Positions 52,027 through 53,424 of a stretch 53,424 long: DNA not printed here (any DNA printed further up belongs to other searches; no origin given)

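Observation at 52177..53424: Open-ended ORF fuses a DUF3299-like periplasmic domain to a NicO/RcnA-type permease, directly downstream of zur-znuCBA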

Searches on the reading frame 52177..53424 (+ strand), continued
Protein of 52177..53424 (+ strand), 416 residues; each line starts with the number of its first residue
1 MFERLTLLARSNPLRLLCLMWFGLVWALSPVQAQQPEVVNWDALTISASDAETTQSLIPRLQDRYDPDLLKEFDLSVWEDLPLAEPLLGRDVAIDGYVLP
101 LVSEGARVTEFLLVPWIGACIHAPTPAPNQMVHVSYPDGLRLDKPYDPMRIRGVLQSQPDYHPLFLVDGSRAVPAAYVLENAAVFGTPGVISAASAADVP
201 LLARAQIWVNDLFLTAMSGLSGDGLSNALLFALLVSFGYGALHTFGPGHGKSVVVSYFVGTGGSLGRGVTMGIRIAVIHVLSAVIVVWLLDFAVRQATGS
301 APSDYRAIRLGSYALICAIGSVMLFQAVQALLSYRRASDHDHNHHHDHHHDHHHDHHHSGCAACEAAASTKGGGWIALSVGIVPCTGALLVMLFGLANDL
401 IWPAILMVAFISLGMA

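Call 22: search_protein_families(library=pfam, proteins=[L017:8224-9567:+, L003:6633-8039:+, L055:1101-2501:+, L050:8439-9731:+, L044:8314-9609:+, L036:7977-9602:+, L039:8025-9614:+, L012:6533-7570:+, L042:8410-9411:+], max_evalue=0.001)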
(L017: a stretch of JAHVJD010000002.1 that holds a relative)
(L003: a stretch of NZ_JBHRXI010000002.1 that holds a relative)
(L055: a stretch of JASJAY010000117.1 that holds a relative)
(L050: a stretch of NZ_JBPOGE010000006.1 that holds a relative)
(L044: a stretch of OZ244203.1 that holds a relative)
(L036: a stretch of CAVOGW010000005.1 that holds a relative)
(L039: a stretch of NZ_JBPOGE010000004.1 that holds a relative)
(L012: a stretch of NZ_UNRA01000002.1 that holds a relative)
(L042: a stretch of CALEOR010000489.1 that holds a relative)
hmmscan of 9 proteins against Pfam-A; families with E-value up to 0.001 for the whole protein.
L017:8224-9567:+ (447 aa): 2 families
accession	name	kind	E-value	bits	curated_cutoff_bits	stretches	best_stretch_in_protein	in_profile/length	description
PF01979.26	Amidohydro_1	-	7.1e-30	104.9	25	1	80-438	1-342/345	Amidohydrolase family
PF07969.17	Amidohydro_3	-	6.8e-13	49.3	29.7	1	232-419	255-450/472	Amidohydrolase family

L003:6633-8039:+ (468 aa): 2 families
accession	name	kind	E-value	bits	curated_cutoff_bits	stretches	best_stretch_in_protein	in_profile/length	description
PF01979.26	Amidohydro_1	-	1.7e-23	83.9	25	1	85-443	1-328/345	Amidohydrolase family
PF07969.17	Amidohydro_3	-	1.1e-07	32.2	29.7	1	78-100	2-24/472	Amidohydrolase family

L055:1101-2501:+ (466 aa): 2 families
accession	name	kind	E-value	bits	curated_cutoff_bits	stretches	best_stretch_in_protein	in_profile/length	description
PF01979.26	Amidohydro_1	-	6.5e-33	114.8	25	1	97-457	1-344/345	Amidohydrolase family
PF07969.17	Amidohydro_3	-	1.5e-11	44.9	29.7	2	231-457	235-470/472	Amidohydrolase family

L050:8439-9731:+ (430 aa): 1 family
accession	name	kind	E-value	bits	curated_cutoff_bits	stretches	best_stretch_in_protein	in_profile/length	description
PF04966.18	OprB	-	1.3e-12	48.3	22.9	1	146-429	61-371/372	Carbohydrate-selective porin, OprB family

L044:8314-9609:+ (431 aa): 1 family
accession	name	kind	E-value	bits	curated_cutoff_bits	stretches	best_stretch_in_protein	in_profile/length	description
PF04966.18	OprB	-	3e-14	53.6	22.9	1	160-431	49-372/372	Carbohydrate-selective porin, OprB family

L036:7977-9602:+ (541 aa): 2 families
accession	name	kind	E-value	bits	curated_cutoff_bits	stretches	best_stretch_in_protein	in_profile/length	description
PF07969.17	Amidohydro_3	-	1.4e-10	41.7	29.7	1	407-488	400-472/472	Amidohydrolase family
PF01979.26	Amidohydro_1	-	2e-09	37.6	25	1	407-486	275-344/345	Amidohydrolase family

L039:8025-9614:+ (529 aa): 2 families
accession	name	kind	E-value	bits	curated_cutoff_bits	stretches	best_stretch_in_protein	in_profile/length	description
PF07969.17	Amidohydro_3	-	2.9e-19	70.3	29.7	2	78-128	2-61/472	Amidohydrolase family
PF01979.26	Amidohydro_1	-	9.5e-11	42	25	1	426-505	272-343/345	Amidohydrolase family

L012:6533-7570:+ (345 aa): 3 families
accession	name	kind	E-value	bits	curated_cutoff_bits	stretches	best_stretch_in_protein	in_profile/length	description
PF12833.13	HTH_18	-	1.3e-19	70.7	33.6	1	267-342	3-79/80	Helix-turn-helix domain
PF00165.29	HTH_AraC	-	5.6e-14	52.3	26.6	1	305-342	6-42/42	Bacterial regulatory helix-turn-helix proteins, AraC family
PF12625.12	Arabinose_bd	-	4.7e-08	33.8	27.6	1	38-217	3-184/185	Arabinose-binding domain of AraC transcription regulator, N-term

L042:8410-9411:+ (333 aa): 4 families
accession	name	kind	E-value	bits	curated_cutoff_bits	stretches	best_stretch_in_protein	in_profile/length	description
PF12833.13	HTH_18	-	3.2e-18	66.2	33.6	1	252-328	2-80/80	Helix-turn-helix domain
PF12625.12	Arabinose_bd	-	6.4e-14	52.9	27.6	1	23-203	1-183/185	Arabinose-binding domain of AraC transcription regulator, N-term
PF00165.29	HTH_AraC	-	9e-08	32.5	26.6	1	290-327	6-42/42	Bacterial regulatory helix-turn-helix proteins, AraC family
PF13936.12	HTH_38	-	0.00042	20.4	27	0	286-305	14-33/44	Helix-turn-helix domain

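Call 32: search_protein_families(library=ncbifam, proteins=[L017:8224-9567:+, L003:6633-8039:+, L055:1101-2501:+, L036:7977-9602:+, L039:8025-9614:+, L050:8439-9731:+, P0001], max_evalue=0.001)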
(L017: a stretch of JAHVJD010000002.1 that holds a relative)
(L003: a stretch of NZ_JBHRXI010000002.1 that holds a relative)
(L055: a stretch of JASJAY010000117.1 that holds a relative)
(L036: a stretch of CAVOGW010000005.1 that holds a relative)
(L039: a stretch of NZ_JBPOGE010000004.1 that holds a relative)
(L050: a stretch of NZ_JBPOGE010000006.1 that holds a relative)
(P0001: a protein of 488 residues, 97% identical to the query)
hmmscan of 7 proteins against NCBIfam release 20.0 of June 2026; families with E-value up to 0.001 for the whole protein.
L017:8224-9567:+ (447 aa): 33 families (the best 25 are shown)
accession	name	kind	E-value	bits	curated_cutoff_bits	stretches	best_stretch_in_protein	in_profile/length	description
NF051886.1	XaaProDiPepCaul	equivalog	7.3e-64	216.2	500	1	36-442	6-398/398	Xaa-Pro dipeptidase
NF006560.0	PRK09061.1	subfamily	1.4e-08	33.5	340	1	15-100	13-95/517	amidohydrolase family protein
NF006056.0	PRK08204.1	subfamily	6.8e-08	31.7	391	1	46-92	22-67/449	hypothetical protein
NF005540.0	PRK07203.1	equivalog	1.2e-07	30.7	444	0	30-92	2-68/444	putative aminohydrolase SsnA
NF004701.0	PRK06038.1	equivalog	3.4e-07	29.3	609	1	31-93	7-67/432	N-ethylammeline chlorohydrolase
NF006689.0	PRK09237.1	equivalog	8.1e-07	27.9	371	1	30-135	5-95/383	amidohydrolase/deacetylase family metallohydrolase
TIGR02318.1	phosphono_phnM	equivalog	1.7e-06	27.2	390.55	1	43-90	11-55/376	phosphonate metabolism protein PhnM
NF009060.0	PRK12394.1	equivalog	1.8e-06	27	442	1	31-109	6-80/381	metallo-dependent hydrolase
TIGR00221.1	nagA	equivalog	2.8e-06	26.5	225.65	1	28-99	3-72/380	N-acetylglucosamine-6-phosphate deacetylase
TIGR03314.1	Se_ssnA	subfamily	6e-06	25.4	455.5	0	31-92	2-67/441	putative selenium metabolism protein SsnA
NF011990.0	PRK15446.2-6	subfamily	1.6e-05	23.8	233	1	30-89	3-63/390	alpha-D-ribose 1-methylphosphonate 5-triphosphate diphosphatase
NF002668.0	PRK02382.1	equivalog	2.1e-05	23.4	452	0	31-91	2-56/436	dihydroorotase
NF004636.0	PRK05985.1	subfamily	2.5e-05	23.3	408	1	40-92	9-61/398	amidohydrolase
NF006839.0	PRK09357.1-4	equivalog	2.5e-05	23.1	576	1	30-92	2-62/422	dihydroorotase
NF011988.0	PRK15446.2-4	equivalog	2.9e-05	23.4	369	1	43-89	12-55/389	alpha-D-ribose 1-methylphosphonate 5-triphosphate diphosphatase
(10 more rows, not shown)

L003:6633-8039:+ (468 aa): 34 families (the best 25 are shown)
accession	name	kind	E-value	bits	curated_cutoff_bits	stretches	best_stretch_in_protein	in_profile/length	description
NF051886.1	XaaProDiPepCaul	equivalog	1.6e-56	192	500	1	43-435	8-384/398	Xaa-Pro dipeptidase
TIGR03314.1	Se_ssnA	subfamily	3.1e-11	42.8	455.5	1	38-116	4-86/441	putative selenium metabolism protein SsnA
NF005540.0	PRK07203.1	equivalog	1.4e-10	40.4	444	1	38-115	5-86/444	putative aminohydrolase SsnA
NF004701.0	PRK06038.1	equivalog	7.8e-09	34.7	609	1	38-110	9-79/432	N-ethylammeline chlorohydrolase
NF006056.0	PRK08204.1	subfamily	1.5e-08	33.9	391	1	36-97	6-67/449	hypothetical protein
NF006688.0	PRK09236.1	equivalog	2.3e-08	33.2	535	1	46-97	12-63/444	dihydroorotase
TIGR02033.1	D-hydantoinase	equivalog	3e-08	33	393.25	1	47-103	10-66/454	dihydropyrimidinase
TIGR01224.1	hutI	equivalog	1.9e-07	30.3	298.15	1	51-99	1-51/377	imidazolonepropionase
NF006689.0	PRK09237.1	equivalog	7.6e-07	28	371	1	35-104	5-73/383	amidohydrolase/deacetylase family metallohydrolase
NF007457.0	PRK10027.1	equivalog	2.1e-06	26.2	768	1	30-97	27-93/588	adenine deaminase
NF006055.0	PRK08203.1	equivalog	3e-06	26.1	532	1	48-112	21-87/455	8-oxoguanine deaminase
NF004636.0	PRK05985.1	subfamily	3.7e-06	26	408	1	41-97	5-61/398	amidohydrolase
NF006837.0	PRK09357.1-2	equivalog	4e-06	25.7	575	1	36-105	4-69/428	dihydroorotase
TIGR03178.1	allantoinase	equivalog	6.8e-06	25.1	357.85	1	46-103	10-64/441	allantoinase AllB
NF002668.0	PRK02382.1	equivalog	7.1e-06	25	452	1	38-97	4-57/436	dihydroorotase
NF006560.0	PRK09061.1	subfamily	7.9e-06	24.4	340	1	12-96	5-86/517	amidohydrolase family protein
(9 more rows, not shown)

L055:1101-2501:+ (466 aa): 26 families (the best 25 are shown)
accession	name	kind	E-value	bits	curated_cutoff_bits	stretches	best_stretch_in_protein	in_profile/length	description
NF051886.1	XaaProDiPepCaul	equivalog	1.1e-66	225.6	500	1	53-459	7-398/398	Xaa-Pro dipeptidase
TIGR01224.1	hutI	equivalog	1.6e-09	37.1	298.15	1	65-111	4-51/377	imidazolonepropionase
NF009060.0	PRK12394.1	equivalog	8.2e-09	34.7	442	1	43-118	2-73/381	metallo-dependent hydrolase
NF006560.0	PRK09061.1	subfamily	8.1e-08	31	340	1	32-109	14-87/517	amidohydrolase family protein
NF006689.0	PRK09237.1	equivalog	4.6e-07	28.7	371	1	46-126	5-81/383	amidohydrolase/deacetylase family metallohydrolase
NF011988.0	PRK15446.2-4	equivalog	6e-07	28.9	369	1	60-121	13-68/389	alpha-D-ribose 1-methylphosphonate 5-triphosphate diphosphatase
TIGR00857.1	pyrC_multi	subfamily_domain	8.2e-07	28.3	279.05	1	66-109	7-48/412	dihydroorotase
TIGR02318.1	phosphono_phnM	equivalog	1.6e-06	27.3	390.55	1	64-149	16-94/376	phosphonate metabolism protein PhnM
NF004636.0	PRK05985.1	subfamily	1.6e-06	27.2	408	1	62-109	15-61/398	amidohydrolase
NF006836.0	PRK09357.1-1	equivalog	2.5e-06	26.5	538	1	63-109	15-61/432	dihydroorotase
TIGR03178.1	allantoinase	equivalog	7.4e-06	25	357.85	1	64-110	17-61/441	allantoinase AllB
NF004701.0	PRK06038.1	equivalog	2.6e-05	23.1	609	1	45-110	5-67/432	N-ethylammeline chlorohydrolase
NF011984.0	PRK15446.1-5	equivalog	2.9e-05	23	260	1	65-149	20-98/379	alpha-D-ribose 1-methylphosphonate 5-triphosphate diphosphatase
NF005759.0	PRK07583.1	equivalog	3.2e-05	22.8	403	0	66-134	42-108/438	cytosine deaminase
NF006056.0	PRK08204.1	subfamily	3.4e-05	22.8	391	1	65-163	25-116/449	hypothetical protein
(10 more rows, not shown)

L036:7977-9602:+ (541 aa): 58 families (the best 25 are shown)
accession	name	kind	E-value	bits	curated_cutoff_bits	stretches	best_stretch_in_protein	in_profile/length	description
NF006560.0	PRK09061.1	subfamily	3.1e-92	309.5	340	1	16-505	16-514/517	amidohydrolase family protein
NF006839.0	PRK09357.1-4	equivalog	4.6e-16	58.5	576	1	28-90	2-65/422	dihydroorotase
NF006689.0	PRK09237.1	equivalog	8.8e-16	57.4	371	1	25-88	2-67/383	amidohydrolase/deacetylase family metallohydrolase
NF009941.0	PRK13404.1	subfamily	1.4e-14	53.7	647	1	24-103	2-79/478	dihydropyrimidinase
TIGR03121.1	one_C_dehyd_A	equivalog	1.2e-13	50.1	392.75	1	28-87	2-62/556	formylmethanofuran dehydrogenase subunit A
NF006844.0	PRK09357.2-5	equivalog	2.3e-13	49.9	701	1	28-90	4-67/422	dihydroorotase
NF006845.0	PRK09357.2-6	equivalog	2.2e-12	46.4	728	1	28-90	3-67/428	dihydroorotase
NF005791.0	PRK07627.1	equivalog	4.1e-12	45.7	442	1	28-89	3-66/425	dihydroorotase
TIGR03178.1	allantoinase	equivalog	9.5e-12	44.4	357.85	1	27-90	1-63/441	allantoinase AllB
NF004839.0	PRK06189.1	equivalog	1.1e-11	44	631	1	25-90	2-66/451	allantoinase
NF006559.0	PRK09060.1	equivalog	1.7e-11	43.1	482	1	24-90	3-68/444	dihydroorotase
NF006056.0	PRK08204.1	subfamily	5e-11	42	391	1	29-91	6-72/449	hypothetical protein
NF009060.0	PRK12394.1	equivalog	8.8e-11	41.2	442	1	26-87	3-65/381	metallo-dependent hydrolase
NF002668.0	PRK02382.1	equivalog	5.9e-10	38.4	452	1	27-90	5-60/436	dihydroorotase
TIGR02033.1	D-hydantoinase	equivalog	1.7e-09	37.2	393.25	1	29-91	2-64/454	dihydropyrimidinase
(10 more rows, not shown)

L039:8025-9614:+ (529 aa): 50 families (the best 25 are shown)
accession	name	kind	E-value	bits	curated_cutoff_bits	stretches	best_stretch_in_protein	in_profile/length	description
NF006560.0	PRK09061.1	subfamily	2.9e-214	712.2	340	1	24-527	14-515/517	amidohydrolase family protein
NF006845.0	PRK09357.2-6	equivalog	1e-20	73.9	728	1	38-101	3-68/428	dihydroorotase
NF006689.0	PRK09237.1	equivalog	7.2e-20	70.9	371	1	35-100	2-69/383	amidohydrolase/deacetylase family metallohydrolase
TIGR00857.1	pyrC_multi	subfamily_domain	3.9e-19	68.9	279.05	2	57-111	7-63/412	dihydroorotase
NF006844.0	PRK09357.2-5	equivalog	7.4e-19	68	701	1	38-102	4-69/422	dihydroorotase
NF006839.0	PRK09357.1-4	equivalog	7.9e-19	67.5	576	1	38-102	2-67/422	dihydroorotase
NF004839.0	PRK06189.1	equivalog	4.4e-18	65.2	631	2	36-98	3-64/451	allantoinase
TIGR03178.1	allantoinase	equivalog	1.4e-17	63.7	357.85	2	37-101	1-64/441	allantoinase AllB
NF005791.0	PRK07627.1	equivalog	2.2e-17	63.1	442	1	38-101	3-68/425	dihydroorotase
TIGR03121.1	one_C_dehyd_A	equivalog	5.2e-15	54.7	392.75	1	38-96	2-61/556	formylmethanofuran dehydrogenase subunit A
NF006837.0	PRK09357.1-2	equivalog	7.2e-15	54.5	575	1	39-104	4-70/428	dihydroorotase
NF009941.0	PRK13404.1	subfamily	1.4e-13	50.4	647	1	35-98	3-64/478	dihydropyrimidinase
NF006838.0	PRK09357.1-3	equivalog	8.8e-13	47.9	644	1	38-96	3-63/423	dihydroorotase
NF005960.0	PRK08044.1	equivalog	1e-12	47.5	688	1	36-102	3-67/453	allantoinase AllB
NF009060.0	PRK12394.1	equivalog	1.7e-12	46.8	442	1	36-97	3-65/381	metallo-dependent hydrolase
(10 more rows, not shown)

L050:8439-9731:+ (430 aa): 0 families

P0001 (488 aa): 1 family
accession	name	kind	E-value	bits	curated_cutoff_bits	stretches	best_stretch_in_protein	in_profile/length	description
NF007454.0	PRK10019.1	subfamily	1.3e-09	37.7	195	1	227-350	12-132/283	nickel/cobalt efflux transporter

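Call 44: predict_structure(alignment_id=A1)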
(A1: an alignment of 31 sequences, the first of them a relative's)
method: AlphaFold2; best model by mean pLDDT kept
length: 488 residues; sequences in the alignment: 31
mean_pLDDT: 74.0   pTM: 0.58
mean pLDDT of the five models: 74.0, 69.9, 66.9, 65.3, 65.2
residues with pLDDT >= 90: 66; 70-90: 257; 50-70: 118; < 50: 47
segments of 3 or more residues with pLDDT < 50: 119-122, 247-249, 344-359, 468-488
pLDDT, mean of each block of 10 residues (from residue 1): 65 82 80 78 72 69 83 81 89 93 90 78 74 95 82 95 65 90 92 60 68 66 71 77 60 57 71 80 80 71 65 80 85 83 50 44 58 68 72 81 83 77 79 81 80 83 63 38 42
secondary structure, 60 per line:
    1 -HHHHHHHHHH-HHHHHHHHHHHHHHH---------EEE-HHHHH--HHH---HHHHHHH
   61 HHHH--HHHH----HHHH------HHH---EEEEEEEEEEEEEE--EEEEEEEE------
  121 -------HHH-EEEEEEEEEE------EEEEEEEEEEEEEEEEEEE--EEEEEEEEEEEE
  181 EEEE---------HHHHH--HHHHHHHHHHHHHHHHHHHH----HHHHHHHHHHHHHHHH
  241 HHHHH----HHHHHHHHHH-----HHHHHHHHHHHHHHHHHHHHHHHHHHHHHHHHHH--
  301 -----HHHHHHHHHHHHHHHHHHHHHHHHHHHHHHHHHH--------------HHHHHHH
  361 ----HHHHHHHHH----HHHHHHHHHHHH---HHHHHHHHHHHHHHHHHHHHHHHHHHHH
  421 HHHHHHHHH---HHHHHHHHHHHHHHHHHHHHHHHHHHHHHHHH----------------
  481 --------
elements in order: H2-11 H13-27 E37-39 H41-45 H54-64 H67-70 H75-78 E91-104 E107-114 E132-141 E148-166 E169-184 H194-198 H201-220 H225-245 H250-259 H265-298 H306-339 H354-360 H365-373 H378-389 H393-429 H433-464

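Call 48: fold_search(model_id=the predicted structure, library=pdb)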
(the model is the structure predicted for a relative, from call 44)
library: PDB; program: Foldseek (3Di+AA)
matches with E <= 10: 340; with E <= 0.001: 1
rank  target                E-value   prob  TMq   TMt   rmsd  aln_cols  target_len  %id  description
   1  4hsp                  3.2e-06  1.00  0.22  0.64   9.0       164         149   26  Crystal structure of a DUF3299 family protein (PA4066) from Pseudomonas aeruginosa PAO1 at 2.45 A resolution (released 2012-12-26)
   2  8tc9_C                1.0e-02  0.96  0.13  0.14  13.5       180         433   14  Human asparaginyl-tRNA synthetase bound to OSM-S-106 (released 2024-02-07)
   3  2xgt_B                1.8e-02  0.85  0.13  0.14  13.5       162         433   12  Asparaginyl-tRNA synthetase from Brugia malayi complexed with the sulphamoyl analogue of asparaginyl-adenylate (released 2010-12-15)
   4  8tc7_D                1.9e-02  0.93  0.14  0.16  13.1       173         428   13  Human asparaginyl-tRNA synthetase, apo form (released 2024-02-07)
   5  8tc7_C                1.9e-02  0.91  0.13  0.14  13.7       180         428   13  Human asparaginyl-tRNA synthetase, apo form (released 2024-02-07)
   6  8tc8_C                2.0e-02  0.91  0.13  0.14  14.1       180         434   13  Human asparaginyl-tRNA synthetase bound to adenosine 5'-sulfamate (released 2024-02-07)
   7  8tc9_A                2.2e-02  0.91  0.13  0.15  14.0       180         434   13  Human asparaginyl-tRNA synthetase bound to OSM-S-106 (released 2024-02-07)
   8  5xix_A                2.2e-02  0.90  0.13  0.15  13.0       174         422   15  The canonical domain of human asparaginyl-tRNA synthetase (released 2018-05-02)
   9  8tc9_B                2.3e-02  0.94  0.14  0.16  12.8       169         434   14  Human asparaginyl-tRNA synthetase bound to OSM-S-106 (released 2024-02-07)
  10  8h53_C                2.3e-02  0.93  0.14  0.16  12.2       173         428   14  Human asparaginyl-tRNA synthetase in complex with asparagine-AMP (released 2023-10-25)
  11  8tc7_B                2.5e-02  0.90  0.13  0.15  13.6       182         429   16  Human asparaginyl-tRNA synthetase, apo form (released 2024-02-07)
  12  5xix_B                2.5e-02  0.89  0.13  0.15  13.5       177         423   14  The canonical domain of human asparaginyl-tRNA synthetase (released 2018-05-02)
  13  8h53_B                2.8e-02  0.92  0.14  0.15  12.3       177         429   12  Human asparaginyl-tRNA synthetase in complex with asparagine-AMP (released 2023-10-25)
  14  8h53_A                3.0e-02  0.92  0.14  0.16  12.1       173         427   14  Human asparaginyl-tRNA synthetase in complex with asparagine-AMP (released 2023-10-25)
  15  8tc7_A                3.1e-02  0.87  0.13  0.14  13.7       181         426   13  Human asparaginyl-tRNA synthetase, apo form (released 2024-02-07)
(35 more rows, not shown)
